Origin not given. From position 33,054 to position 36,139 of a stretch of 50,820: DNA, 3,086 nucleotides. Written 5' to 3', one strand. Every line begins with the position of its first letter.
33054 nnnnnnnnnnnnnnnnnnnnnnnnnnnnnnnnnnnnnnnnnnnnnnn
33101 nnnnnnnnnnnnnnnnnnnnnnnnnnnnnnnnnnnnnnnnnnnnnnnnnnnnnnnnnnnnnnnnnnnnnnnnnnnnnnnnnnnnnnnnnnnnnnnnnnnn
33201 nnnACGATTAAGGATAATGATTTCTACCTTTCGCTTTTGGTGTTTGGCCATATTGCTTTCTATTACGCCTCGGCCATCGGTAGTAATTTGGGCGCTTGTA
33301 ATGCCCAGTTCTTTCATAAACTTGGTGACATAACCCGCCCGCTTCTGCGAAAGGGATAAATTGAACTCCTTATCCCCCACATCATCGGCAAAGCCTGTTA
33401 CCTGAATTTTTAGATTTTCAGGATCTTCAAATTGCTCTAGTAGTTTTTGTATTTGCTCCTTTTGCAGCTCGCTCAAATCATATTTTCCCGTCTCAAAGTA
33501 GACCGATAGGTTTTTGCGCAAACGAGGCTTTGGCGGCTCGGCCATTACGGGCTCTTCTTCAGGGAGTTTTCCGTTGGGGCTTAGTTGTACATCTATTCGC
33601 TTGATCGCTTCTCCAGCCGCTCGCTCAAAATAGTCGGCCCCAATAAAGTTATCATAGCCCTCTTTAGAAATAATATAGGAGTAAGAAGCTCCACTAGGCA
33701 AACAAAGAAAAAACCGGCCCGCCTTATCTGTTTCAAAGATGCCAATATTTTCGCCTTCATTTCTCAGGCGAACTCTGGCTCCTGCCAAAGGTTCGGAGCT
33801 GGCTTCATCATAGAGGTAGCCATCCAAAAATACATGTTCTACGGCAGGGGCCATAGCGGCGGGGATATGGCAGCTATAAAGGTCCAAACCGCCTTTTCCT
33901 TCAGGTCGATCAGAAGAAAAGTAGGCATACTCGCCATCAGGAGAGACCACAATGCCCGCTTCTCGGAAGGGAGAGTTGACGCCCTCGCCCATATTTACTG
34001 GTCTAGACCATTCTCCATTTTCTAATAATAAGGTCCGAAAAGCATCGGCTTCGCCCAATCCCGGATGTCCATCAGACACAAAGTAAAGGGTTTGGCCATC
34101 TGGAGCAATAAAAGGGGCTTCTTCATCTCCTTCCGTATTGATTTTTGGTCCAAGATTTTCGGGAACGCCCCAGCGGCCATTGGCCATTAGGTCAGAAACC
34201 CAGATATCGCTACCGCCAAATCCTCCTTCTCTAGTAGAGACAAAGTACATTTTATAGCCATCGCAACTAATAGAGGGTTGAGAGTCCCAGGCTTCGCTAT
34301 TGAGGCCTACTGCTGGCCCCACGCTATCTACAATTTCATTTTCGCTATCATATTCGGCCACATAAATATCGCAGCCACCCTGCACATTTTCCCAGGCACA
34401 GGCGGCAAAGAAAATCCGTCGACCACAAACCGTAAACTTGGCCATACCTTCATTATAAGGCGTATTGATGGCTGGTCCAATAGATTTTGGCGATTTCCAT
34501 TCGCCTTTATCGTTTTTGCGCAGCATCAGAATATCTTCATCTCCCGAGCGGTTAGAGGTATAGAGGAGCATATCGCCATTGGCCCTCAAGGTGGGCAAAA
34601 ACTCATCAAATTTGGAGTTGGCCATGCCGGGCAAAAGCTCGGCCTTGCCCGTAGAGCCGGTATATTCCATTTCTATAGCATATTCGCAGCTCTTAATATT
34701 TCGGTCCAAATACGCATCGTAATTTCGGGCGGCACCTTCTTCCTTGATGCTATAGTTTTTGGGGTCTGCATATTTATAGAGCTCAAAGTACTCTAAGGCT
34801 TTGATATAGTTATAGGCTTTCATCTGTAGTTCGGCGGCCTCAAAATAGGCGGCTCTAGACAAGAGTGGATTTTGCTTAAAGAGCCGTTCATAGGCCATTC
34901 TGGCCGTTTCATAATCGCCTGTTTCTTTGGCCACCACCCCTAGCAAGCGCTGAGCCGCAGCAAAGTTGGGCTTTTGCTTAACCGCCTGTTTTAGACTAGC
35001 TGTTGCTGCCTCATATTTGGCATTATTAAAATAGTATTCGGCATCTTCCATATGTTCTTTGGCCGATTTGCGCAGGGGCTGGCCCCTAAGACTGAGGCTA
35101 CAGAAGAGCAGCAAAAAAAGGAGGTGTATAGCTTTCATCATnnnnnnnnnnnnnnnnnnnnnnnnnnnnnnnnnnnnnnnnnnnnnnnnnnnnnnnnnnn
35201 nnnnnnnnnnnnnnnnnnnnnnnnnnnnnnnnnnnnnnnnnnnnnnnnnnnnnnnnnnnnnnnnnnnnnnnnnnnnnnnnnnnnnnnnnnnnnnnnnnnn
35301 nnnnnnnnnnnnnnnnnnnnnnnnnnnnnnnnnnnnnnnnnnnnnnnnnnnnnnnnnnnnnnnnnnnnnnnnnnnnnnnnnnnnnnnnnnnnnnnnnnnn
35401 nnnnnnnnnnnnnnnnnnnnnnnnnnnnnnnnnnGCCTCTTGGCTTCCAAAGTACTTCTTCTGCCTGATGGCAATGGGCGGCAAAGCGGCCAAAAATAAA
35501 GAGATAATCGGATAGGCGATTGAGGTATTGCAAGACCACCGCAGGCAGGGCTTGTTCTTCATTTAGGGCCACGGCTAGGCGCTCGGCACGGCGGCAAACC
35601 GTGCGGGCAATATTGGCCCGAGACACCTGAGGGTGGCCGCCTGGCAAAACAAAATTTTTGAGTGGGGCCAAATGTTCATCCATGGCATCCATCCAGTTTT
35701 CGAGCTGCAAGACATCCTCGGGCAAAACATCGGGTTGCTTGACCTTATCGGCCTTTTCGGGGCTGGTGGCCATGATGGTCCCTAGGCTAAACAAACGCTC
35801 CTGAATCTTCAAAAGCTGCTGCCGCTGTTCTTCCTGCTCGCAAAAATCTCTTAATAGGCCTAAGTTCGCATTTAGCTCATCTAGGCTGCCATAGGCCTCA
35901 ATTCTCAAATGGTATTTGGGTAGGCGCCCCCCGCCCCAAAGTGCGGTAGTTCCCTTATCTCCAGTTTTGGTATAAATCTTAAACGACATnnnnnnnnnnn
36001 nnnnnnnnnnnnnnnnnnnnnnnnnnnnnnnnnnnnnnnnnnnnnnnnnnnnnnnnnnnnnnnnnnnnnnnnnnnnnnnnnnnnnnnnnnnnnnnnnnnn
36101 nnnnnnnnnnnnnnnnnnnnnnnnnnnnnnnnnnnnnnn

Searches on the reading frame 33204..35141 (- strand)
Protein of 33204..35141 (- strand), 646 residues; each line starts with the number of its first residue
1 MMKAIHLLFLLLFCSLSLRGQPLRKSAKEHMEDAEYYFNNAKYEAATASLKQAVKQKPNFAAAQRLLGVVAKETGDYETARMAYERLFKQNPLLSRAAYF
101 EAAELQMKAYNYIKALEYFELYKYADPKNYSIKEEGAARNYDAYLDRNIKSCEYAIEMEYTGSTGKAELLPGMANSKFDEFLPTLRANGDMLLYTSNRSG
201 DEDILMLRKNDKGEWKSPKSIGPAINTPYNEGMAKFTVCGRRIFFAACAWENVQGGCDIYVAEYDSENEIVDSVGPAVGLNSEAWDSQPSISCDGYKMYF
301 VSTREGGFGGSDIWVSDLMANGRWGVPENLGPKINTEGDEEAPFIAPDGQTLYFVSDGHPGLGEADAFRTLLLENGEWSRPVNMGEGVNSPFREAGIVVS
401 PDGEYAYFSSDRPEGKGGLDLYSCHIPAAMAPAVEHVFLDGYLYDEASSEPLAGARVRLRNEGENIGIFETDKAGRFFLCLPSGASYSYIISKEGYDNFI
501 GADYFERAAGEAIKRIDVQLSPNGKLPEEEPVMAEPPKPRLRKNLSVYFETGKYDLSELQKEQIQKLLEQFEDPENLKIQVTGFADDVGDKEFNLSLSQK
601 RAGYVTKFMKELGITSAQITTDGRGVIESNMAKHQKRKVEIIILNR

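Call 30: search_protein_families(library=pfam, proteins=[window:33204-35141:-], max_evalue=0.001)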
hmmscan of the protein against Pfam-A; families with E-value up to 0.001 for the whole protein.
window:33204-35141:- (646 aa): 7 families
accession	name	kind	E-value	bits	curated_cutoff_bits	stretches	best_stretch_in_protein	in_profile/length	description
PF07676.18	PD40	-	1.5e-33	114.4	20.9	3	330-362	1-31/38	WD40-like Beta Propeller Repeat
PF00691.25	OmpA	-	8.8e-15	55.3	27.2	1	548-635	1-89/98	OmpA family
PF13432.12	TPR_16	-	4.5e-07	30.6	32.7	1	34-86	4-55/65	Tetratricopeptide repeat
PF13620.12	CarboxypepD_reg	-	1.5e-05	25.7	32.3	1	441-500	4-63/82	Carboxypeptidase regulatory-like domain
PF13414.12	TPR_11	-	2.7e-05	24.2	26.8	1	42-74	9-41/42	TPR repeat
PF13428.12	TPR_14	-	4.6e-05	24.2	23.5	0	62-105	2-44/44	Tetratricopeptide repeat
PF14559.12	TPR_19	-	0.00028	21.6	25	1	42-98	6-62/68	Tetratricopeptide repeat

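Call 58: search_protein_families(library=ncbifam, proteins=[window:33204-35141:-], max_evalue=0.00001)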
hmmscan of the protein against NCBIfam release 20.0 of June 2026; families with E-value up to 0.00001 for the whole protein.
window:33204-35141:- (646 aa): 17 families
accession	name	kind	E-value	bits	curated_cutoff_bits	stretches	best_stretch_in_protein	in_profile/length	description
NF052230.1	T9SS_PorE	exception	4e-66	223.6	600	1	7-626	7-596/648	PorE family type IX secretion system protein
NF053607.1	CHU_0125_OmpA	equivalog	6.4e-62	210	620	2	282-625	272-611/639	CHU_0125 family OmpA-like outer membrane integrity protein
NF053611.1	YiaD_Gzip_OmpA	equivalog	2.7e-16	59.9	175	1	546-643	103-206/206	YiaD family glycine zipper/OmpA-like lipoprotein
NF053612.1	anchor_PA1041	equivalog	2.2e-14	54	250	1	526-628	109-214/236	PA1041 family peptidoglycan-binding anchor lipoprotein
NF053585.1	OMP_LP_YfiB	equivalog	4.2e-13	49.5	128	1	546-644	57-161/163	outer membrane lipoprotein YfiB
TIGR03789.1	pdsO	hypoth_equivalog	9.1e-13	48.4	152.2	1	544-630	138-224/243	sortase-associated OmpA-like protein PdsO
TIGR02802.1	Pal_lipo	equivalog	6e-12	45.6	125.35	1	546-621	1-76/104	peptidoglycan-associated lipoprotein Pal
NF047726.1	AutTranAdhPGAsTpgA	equivalog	2.4e-10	40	350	1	542-629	151-241/268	trimeric autotransporter adhesin/peptidogylcan-associated protein TpgA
NF008071.1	PRK10808.1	equivalog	9.5e-10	38.3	277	1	544-628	230-316/358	porin OmpA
NF053613.1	OMP_toxin_LptF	equivalog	3.5e-09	36.7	400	1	547-643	143-245/256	lipotoxin F family OmpA-related lipoprotein LptF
NF045787.1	OmpABordt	equivalog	1.1e-08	34.9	200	1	539-640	79-186/194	outer membrane protein OmpA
TIGR02917.1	PEP_TPR_lipo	equivalog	2.2e-08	32.5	312.2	1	9-126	5-120/899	XrtA/PEP-CTERM system TPR-repeat protein PrsT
NF008067.1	PRK10802.1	equivalog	6.7e-08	32.6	261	1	540-621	62-143/171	peptidoglycan-associated lipoprotein Pal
TIGR02521.1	type_IV_pilW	equivalog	2.1e-07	30.8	154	1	8-92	6-96/234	type IV pilus biogenesis/stability protein PilW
NF007804.1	PRK10510.1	equivalog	3.6e-06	26.5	307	1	576-642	143-215/219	OmpA family lipoprotein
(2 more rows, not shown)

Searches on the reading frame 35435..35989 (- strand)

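Call 30: search_protein_families(library=pfam, proteins=[window:35435-35989:-], max_evalue=0.001)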
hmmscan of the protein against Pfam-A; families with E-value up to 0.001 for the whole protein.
window:35435-35989:- (185 aa): 1 family
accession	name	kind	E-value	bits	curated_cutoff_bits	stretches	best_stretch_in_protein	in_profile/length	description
PF01923.23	Cob_adeno_trans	-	9.9e-61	205.2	24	1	5-169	1-170/171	Cobalamin adenosyltransferase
